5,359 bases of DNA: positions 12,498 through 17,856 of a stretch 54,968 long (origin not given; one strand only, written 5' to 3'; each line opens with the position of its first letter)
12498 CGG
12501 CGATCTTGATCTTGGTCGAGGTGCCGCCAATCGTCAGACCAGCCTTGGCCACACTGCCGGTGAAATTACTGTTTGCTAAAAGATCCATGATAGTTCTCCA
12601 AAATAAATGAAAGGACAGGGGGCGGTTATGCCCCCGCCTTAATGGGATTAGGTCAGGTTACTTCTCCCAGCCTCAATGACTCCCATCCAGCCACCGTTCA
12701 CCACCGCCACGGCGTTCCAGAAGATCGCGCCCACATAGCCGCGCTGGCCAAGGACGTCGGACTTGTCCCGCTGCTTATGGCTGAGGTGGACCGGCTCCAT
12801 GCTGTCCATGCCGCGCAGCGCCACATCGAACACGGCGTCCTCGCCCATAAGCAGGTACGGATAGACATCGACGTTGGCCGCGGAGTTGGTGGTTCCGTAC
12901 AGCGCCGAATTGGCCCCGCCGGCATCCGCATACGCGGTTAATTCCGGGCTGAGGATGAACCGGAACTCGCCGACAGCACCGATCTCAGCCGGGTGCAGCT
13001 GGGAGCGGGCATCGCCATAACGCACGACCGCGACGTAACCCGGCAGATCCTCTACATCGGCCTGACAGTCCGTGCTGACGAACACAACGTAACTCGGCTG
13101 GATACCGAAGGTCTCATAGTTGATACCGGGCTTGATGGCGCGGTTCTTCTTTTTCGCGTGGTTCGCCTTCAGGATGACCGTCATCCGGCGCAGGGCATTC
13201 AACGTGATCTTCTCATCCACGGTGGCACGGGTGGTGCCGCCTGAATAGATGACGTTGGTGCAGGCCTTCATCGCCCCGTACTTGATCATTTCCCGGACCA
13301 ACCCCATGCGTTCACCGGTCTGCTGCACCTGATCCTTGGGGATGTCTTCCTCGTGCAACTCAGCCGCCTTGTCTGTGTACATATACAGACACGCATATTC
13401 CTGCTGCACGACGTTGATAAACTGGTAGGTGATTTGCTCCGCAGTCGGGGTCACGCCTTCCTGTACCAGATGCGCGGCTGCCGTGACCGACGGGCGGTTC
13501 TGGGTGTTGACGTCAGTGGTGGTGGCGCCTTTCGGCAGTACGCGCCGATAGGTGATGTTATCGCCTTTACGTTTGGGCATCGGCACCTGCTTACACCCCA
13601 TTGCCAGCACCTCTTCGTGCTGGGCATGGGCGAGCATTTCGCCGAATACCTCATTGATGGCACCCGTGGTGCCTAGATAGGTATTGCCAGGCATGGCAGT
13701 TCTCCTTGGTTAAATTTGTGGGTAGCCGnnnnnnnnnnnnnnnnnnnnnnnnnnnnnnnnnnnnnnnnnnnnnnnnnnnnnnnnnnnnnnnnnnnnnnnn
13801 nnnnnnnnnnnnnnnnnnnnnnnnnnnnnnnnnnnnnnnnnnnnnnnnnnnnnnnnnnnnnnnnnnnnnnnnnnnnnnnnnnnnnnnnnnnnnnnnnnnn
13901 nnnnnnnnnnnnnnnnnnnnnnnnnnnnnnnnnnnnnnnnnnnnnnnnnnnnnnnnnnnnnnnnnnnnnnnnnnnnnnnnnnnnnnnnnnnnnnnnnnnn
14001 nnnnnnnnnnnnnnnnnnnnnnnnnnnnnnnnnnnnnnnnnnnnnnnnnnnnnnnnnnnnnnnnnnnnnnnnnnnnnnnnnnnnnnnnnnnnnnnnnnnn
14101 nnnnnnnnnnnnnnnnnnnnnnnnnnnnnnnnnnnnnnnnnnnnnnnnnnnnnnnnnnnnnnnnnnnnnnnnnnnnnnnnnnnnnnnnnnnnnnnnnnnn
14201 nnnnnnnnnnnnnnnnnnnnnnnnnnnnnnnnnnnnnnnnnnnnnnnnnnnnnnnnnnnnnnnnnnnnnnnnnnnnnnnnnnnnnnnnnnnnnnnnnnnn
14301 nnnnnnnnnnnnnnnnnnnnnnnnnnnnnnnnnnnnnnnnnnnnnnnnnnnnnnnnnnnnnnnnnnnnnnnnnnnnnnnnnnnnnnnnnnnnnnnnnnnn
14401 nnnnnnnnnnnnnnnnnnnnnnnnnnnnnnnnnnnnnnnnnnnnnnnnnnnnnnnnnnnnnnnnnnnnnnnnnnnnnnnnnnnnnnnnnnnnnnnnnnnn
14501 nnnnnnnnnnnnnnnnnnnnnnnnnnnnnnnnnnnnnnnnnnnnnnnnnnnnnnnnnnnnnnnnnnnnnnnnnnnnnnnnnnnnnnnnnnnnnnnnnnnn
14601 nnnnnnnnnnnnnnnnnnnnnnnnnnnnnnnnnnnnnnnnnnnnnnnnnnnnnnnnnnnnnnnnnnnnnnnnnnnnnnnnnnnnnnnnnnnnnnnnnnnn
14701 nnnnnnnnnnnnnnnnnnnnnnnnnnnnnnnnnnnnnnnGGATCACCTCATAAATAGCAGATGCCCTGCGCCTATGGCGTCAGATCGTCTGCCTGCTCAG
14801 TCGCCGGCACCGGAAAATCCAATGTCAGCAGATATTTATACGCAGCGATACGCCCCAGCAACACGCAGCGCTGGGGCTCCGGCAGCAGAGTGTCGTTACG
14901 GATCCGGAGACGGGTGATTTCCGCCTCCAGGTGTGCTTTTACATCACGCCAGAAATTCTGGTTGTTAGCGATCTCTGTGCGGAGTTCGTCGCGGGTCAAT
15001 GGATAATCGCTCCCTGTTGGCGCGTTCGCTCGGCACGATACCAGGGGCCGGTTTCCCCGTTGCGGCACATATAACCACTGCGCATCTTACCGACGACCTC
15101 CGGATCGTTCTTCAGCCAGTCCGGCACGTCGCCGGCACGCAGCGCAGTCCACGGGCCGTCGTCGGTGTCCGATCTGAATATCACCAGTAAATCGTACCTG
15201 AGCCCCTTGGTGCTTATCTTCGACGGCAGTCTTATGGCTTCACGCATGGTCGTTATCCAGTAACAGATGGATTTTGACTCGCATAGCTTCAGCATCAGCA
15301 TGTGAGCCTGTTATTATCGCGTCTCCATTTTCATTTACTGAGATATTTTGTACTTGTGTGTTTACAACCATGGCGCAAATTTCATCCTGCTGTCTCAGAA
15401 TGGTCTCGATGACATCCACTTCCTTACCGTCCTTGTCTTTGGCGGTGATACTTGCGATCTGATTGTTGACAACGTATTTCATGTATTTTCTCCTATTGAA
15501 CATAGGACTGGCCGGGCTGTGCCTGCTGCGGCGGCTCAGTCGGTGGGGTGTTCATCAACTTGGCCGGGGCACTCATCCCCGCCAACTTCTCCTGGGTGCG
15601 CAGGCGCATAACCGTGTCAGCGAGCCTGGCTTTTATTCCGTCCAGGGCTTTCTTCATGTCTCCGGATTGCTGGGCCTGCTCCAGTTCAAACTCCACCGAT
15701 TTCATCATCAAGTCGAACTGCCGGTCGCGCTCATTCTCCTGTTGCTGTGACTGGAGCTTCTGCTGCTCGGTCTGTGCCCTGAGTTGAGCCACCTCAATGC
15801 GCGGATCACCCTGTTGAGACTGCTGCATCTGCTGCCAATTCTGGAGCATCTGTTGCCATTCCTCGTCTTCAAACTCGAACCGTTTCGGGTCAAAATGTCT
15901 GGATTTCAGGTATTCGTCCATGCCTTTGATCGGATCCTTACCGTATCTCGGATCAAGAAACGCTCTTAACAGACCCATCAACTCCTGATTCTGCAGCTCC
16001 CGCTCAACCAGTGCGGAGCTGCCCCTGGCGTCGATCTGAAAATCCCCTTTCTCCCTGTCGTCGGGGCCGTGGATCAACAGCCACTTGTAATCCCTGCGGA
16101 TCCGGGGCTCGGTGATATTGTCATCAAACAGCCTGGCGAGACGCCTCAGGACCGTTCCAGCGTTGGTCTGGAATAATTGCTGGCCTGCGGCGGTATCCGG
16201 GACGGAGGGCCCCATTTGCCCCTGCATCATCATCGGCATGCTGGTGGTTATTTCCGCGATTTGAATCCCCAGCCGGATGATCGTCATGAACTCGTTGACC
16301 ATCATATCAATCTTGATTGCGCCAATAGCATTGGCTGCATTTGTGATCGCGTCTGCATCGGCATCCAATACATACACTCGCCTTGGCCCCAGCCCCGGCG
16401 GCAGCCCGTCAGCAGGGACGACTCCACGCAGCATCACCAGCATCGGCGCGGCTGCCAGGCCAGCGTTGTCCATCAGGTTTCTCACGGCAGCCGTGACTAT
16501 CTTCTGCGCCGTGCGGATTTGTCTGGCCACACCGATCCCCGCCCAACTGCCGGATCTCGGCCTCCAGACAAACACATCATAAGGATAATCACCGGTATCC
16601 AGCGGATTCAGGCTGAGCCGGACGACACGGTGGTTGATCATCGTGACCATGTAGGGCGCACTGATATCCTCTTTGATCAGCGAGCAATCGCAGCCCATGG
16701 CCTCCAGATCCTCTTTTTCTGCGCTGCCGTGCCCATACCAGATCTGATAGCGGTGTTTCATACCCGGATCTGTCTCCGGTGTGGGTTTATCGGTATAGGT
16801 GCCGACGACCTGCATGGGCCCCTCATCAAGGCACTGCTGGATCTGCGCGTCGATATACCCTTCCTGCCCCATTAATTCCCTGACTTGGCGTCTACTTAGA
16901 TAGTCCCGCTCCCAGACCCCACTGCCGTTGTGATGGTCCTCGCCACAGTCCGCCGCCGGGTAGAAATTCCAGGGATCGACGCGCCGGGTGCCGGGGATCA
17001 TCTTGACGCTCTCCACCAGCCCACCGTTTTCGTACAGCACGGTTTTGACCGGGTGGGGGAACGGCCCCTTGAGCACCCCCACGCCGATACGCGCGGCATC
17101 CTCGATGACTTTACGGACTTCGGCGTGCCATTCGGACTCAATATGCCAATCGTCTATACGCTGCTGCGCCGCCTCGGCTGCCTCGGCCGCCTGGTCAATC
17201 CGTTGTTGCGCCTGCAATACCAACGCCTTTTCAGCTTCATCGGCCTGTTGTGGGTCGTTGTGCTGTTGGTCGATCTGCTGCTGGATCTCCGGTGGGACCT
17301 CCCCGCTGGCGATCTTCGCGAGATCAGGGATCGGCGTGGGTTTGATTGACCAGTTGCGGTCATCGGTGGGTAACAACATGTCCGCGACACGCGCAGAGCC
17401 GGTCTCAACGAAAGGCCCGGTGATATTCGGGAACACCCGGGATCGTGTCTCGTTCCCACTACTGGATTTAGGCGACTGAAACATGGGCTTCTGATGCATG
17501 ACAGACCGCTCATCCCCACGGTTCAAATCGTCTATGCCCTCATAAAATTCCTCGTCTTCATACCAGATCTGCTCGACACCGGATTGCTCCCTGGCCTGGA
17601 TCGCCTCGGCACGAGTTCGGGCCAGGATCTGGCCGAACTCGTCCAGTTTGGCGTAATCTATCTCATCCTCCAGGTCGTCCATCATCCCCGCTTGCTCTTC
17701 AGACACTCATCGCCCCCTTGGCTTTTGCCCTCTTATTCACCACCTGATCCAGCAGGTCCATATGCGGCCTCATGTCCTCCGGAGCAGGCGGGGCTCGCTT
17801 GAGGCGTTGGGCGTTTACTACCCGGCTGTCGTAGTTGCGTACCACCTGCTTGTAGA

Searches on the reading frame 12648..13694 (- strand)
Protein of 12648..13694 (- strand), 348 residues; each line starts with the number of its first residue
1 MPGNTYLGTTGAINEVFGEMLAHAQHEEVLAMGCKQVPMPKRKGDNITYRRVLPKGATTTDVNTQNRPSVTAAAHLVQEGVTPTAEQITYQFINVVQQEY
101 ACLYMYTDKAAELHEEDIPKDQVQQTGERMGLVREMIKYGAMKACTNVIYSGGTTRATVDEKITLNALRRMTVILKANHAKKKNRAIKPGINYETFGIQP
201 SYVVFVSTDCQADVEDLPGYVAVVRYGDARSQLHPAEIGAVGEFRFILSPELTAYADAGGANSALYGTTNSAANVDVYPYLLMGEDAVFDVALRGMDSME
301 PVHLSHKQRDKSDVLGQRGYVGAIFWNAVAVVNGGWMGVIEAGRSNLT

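Call 22: search_protein_families(library=phrogs, proteins=[window:12648-13694:-], max_evalue=0.001)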
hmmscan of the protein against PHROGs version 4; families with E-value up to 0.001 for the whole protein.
window:12648-13694:- (348 aa): 1 family
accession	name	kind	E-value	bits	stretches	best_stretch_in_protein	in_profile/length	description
phrog_1357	-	head and packaging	1.3e-46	160.2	1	19-345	40-347/356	major head protein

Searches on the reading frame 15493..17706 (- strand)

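Call 22: search_protein_families(library=phrogs, proteins=[window:15493-17706:-], max_evalue=0.001)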
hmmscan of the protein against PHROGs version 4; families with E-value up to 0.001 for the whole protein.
window:15493-17706:- (737 aa): 2 families
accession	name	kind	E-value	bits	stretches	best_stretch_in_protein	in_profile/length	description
phrog_332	-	connector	4.4e-34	118.8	1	40-657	24-547/560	head-tail adaptor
phrog_1216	-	head and packaging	7.9e-13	48.8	1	345-690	312-669/714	portal protein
